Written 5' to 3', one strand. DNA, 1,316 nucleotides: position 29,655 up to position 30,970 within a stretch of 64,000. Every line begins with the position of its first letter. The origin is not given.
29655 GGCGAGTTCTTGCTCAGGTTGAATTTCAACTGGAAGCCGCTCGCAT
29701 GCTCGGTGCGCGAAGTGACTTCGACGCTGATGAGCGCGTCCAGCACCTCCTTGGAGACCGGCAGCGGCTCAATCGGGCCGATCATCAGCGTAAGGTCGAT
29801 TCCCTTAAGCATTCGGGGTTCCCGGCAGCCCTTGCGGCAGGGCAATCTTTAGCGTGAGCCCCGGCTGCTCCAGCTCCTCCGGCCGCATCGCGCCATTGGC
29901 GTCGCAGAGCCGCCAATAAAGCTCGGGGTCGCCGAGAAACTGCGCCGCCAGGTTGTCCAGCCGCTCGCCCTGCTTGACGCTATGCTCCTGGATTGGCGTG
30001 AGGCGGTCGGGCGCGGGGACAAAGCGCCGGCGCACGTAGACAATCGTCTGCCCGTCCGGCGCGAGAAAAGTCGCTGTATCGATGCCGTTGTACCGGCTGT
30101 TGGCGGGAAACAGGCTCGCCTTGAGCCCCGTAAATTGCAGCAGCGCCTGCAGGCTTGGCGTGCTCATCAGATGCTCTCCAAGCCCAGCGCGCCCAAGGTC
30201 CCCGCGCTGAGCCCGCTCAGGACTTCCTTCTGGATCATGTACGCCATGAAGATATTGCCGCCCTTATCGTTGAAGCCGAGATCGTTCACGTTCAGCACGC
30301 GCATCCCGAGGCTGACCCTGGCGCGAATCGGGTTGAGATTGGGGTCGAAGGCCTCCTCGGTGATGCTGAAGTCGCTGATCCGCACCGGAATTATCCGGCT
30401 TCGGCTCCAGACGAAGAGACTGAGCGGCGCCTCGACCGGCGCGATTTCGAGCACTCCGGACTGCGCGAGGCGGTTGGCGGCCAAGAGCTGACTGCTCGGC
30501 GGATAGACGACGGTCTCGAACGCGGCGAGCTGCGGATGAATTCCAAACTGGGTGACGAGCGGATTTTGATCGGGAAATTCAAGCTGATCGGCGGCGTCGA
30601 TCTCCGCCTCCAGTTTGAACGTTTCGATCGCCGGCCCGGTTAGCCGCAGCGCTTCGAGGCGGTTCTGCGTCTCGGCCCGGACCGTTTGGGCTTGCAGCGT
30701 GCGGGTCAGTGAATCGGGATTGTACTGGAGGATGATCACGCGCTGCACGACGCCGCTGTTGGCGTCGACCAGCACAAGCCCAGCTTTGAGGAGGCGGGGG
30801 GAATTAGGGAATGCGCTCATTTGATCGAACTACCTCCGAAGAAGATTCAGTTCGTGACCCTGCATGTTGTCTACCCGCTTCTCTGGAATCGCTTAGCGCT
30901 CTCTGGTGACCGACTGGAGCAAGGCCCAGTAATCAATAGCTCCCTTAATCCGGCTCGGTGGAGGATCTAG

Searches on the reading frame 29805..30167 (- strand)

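Call 4: search_protein_families(library=pfam, proteins=[window:29805-30167:-], max_evalue=0.01)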
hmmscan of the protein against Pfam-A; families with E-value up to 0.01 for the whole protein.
window:29805-30167:- (120 aa): 1 family
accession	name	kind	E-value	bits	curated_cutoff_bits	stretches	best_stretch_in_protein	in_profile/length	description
PF07676.18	PD40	-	9.8e-05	22.7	20.9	1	27-48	8-29/38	WD40-like Beta Propeller Repeat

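Call 7: search_protein_families(library=ncbifam, proteins=[window:29805-30167:-], max_evalue=0.01)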
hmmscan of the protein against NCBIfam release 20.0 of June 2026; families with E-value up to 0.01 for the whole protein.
window:29805-30167:- (120 aa): 0 families

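Call 70: search_protein_families(library=phrogs, proteins=[window:29805-30167:-], max_evalue=0.01)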
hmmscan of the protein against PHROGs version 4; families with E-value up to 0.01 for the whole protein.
window:29805-30167:- (120 aa): 4 families
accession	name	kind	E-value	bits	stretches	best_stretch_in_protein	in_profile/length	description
phrog_7145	-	tail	5.1e-06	27.6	1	46-108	29-91/108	baseplate wedge subunit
phrog_232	-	tail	0.00058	20.6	1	59-93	47-81/296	baseplate wedge subunit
phrog_46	-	tail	0.0014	19.6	1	60-93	8-42/130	baseplate hub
phrog_380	-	lysis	0.0014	18.7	1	57-110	181-236/309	endolysin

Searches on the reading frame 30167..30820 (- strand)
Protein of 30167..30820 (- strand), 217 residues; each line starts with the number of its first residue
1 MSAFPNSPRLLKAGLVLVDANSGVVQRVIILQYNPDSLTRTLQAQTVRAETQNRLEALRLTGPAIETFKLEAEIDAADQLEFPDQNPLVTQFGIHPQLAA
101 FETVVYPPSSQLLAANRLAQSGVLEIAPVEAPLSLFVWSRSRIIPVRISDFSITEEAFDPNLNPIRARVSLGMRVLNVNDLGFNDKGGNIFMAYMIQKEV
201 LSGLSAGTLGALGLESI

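Call 4: search_protein_families(library=pfam, proteins=[window:30167-30820:-], max_evalue=0.01)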
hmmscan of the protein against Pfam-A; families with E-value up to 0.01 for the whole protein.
window:30167-30820:- (217 aa): 1 family
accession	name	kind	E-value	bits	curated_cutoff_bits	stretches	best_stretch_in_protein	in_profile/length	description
PF19266.4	CIS_tube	-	0.00063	20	27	1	27-172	22-146/158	Contractile injection system tube protein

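Call 7: search_protein_families(library=ncbifam, proteins=[window:30167-30820:-], max_evalue=0.01)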
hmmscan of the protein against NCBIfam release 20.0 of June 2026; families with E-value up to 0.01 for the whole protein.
window:30167-30820:- (217 aa): 0 families

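Call 23: find_related_loci(query=A1, collection=genome_contigs, flank=10000)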
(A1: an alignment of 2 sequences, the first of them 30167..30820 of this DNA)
Query A1 (217 aa) in genome_contigs; peptide patterns used: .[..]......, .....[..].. (x = any residue, [..] = any of these).
599 stretches matched a pattern (row limit reached: there are more); 413 encode a relative of the query (tblastn E <= 1e-3); the best 80 are kept; 80 distinct loci.
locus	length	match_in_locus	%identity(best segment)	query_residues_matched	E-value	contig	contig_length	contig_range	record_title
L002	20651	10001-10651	87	1-217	5e-125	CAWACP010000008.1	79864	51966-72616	MAG: uncultured Acidobacteriota bacterium isolate MFD09286.bin.1.87 genome assembly, contig: contig_51344, whole genome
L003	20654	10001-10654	70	1-217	1e-102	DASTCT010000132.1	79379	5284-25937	MAG TPA_asm: Candidatus Angelobacter sp. isolate SMAG_U800 k141_826889, whole genome shotgun sequence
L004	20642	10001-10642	66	1-214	2e-98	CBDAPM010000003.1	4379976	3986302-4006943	MAG: Terriglobus sp. isolate 161278d7-0079-45d1-a72d-eadcc03d5bc3 genome assembly, contig: contig_3, whole genome shotgu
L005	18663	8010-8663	69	1-217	7e-98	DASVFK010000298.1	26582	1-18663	MAG TPA_asm: Candidatus Angelobacter sp. isolate SMAG_U2087 k141_904928, whole genome shotgun sequence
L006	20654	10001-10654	66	1-217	8e-98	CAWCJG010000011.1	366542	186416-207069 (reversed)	MAG: uncultured Acidobacteriaceae bacterium isolate MFD09603.bin.2.182 genome assembly, contig: contig_51679, whole geno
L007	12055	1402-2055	65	1-217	3e-96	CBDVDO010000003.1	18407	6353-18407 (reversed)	MAG TPA_asm: uncultured Anaerolineales bacterium isolate SRR21487743_metabat2_18 genome assembly, contig: ERZ25748485.58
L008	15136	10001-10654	67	1-217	5e-96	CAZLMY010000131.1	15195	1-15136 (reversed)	MAG TPA_asm: uncultured Terracidiphilus sp. isolate binchicken_co3_576 genome assembly, contig: NODE_12679_length_15195_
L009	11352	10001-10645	67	1-214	6e-96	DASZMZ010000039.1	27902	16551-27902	MAG TPA_asm: Candidatus Sulfopaludibacter sp. isolate SMAG_U5904 k141_579587, whole genome shotgun sequence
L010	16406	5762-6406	67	1-214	3e-95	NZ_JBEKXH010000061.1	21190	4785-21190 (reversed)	MAG: Bradyrhizobium sp. isolate SPRUCE 647 SPRUCE_647_61, whole genome shotgun sequence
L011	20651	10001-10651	65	1-217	2e-95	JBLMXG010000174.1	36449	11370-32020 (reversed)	MAG: Chloroflexota bacterium isolate MAG262 PRJNA957066_bin42_renamed_173, whole genome shotgun sequence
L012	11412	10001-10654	67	1-217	4e-95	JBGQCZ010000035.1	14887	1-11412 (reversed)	MAG: Gemmataceae bacterium isolate OBJ2_061818_110_28 k141_1054553_length_14887_cov_8.0000, whole genome shotgun sequenc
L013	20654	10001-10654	67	1-217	4e-95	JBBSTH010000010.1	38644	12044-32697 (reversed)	MAG: Abditibacteriales bacterium isolate SVL2_sbin.16 SVL2_sbin.16_K_143989_L_38644_cov_14.7500, whole genome shotgun se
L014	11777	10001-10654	67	1-217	2e-94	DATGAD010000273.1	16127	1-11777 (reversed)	MAG TPA_asm: Alloacidobacterium sp. isolate SMAG_U9586 k141_65274, whole genome shotgun sequence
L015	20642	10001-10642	66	1-214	5e-94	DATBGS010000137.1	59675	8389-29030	MAG TPA_asm: Ktedonobacterales bacterium isolate SMAG_U3844 k141_2607512, whole genome shotgun sequence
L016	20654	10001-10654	65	1-217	4e-94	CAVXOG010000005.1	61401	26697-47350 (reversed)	MAG: Candidatus Acidoferrales bacterium isolate MFD02134.bin.1.286 genome assembly, contig: contig_115593, whole genome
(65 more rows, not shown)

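Call 58: search_protein_families(library=pfam, alignment_id=A7, max_evalue=0.001)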
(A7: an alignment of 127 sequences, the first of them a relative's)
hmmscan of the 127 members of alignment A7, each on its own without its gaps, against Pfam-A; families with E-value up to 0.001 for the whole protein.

A. member 1, L006:9063-10001:+ (313 aa): 1 family
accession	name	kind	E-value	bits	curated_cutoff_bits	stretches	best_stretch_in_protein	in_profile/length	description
PF00691.25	OmpA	-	6.1e-09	36.6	27.2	1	193-259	6-74/98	OmpA family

B. families by the number of members that match (of 127 scanned): 22 families
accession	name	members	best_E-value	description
PF14521.12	Aspzincin_M35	11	3.6e-17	Lysine-specific metallo-endopeptidase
PF00691.25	OmpA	9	1.4e-15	OmpA family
PF01471.23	PG_binding_1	3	8.5e-15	Putative peptidoglycan binding domain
PF06037.17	DUF922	3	3.1e-10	Bacterial protein of unknown function (DUF922)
PF13488.11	Gly-zipper_Omp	3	1.7e-05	Glycine zipper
PF15523.11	Ntox16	2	1.7e-13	Novel toxin 16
PF20085.5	TGL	2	1.4e-05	Protein-glutamine gamma-glutamyltransferase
PF13539.11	Peptidase_M15_4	2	0.00026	D-alanyl-D-alanine carboxypeptidase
PF13699.11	eCIS_core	2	0.00035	eCIS core domain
PF15500.11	Ntox1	1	1e-31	Putative RNase-like toxin, toxin_1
PF18626.7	Gln_deamidase_2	1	3.4e-23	Glutaminase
PF14410.12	GH-E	1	7.1e-19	HNH/ENDO VII superfamily nuclease with conserved GHE residues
PF18013.6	Phage_lysozyme2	1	1.3e-14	Phage tail lysozyme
PF09017.16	Transglut_prok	1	1.5e-13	Microbial transglutaminase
PF10908.13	Tlde1_dom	1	3.5e-06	Tlde1 domain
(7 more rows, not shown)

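Call 70: search_protein_families(library=phrogs, proteins=[window:30167-30820:-], max_evalue=0.01)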
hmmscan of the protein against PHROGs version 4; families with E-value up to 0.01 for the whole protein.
window:30167-30820:- (217 aa): 0 families

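Call 71: search_solved_structures(query=A1, max_evalue=1)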
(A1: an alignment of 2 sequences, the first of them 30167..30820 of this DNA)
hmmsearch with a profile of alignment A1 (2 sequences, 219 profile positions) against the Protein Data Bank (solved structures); distinct sequences matched with E-value up to 1: 1.
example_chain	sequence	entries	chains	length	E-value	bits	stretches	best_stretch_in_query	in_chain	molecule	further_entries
9rce_H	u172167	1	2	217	0.98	12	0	136-173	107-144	Peptidoglycan-binding protein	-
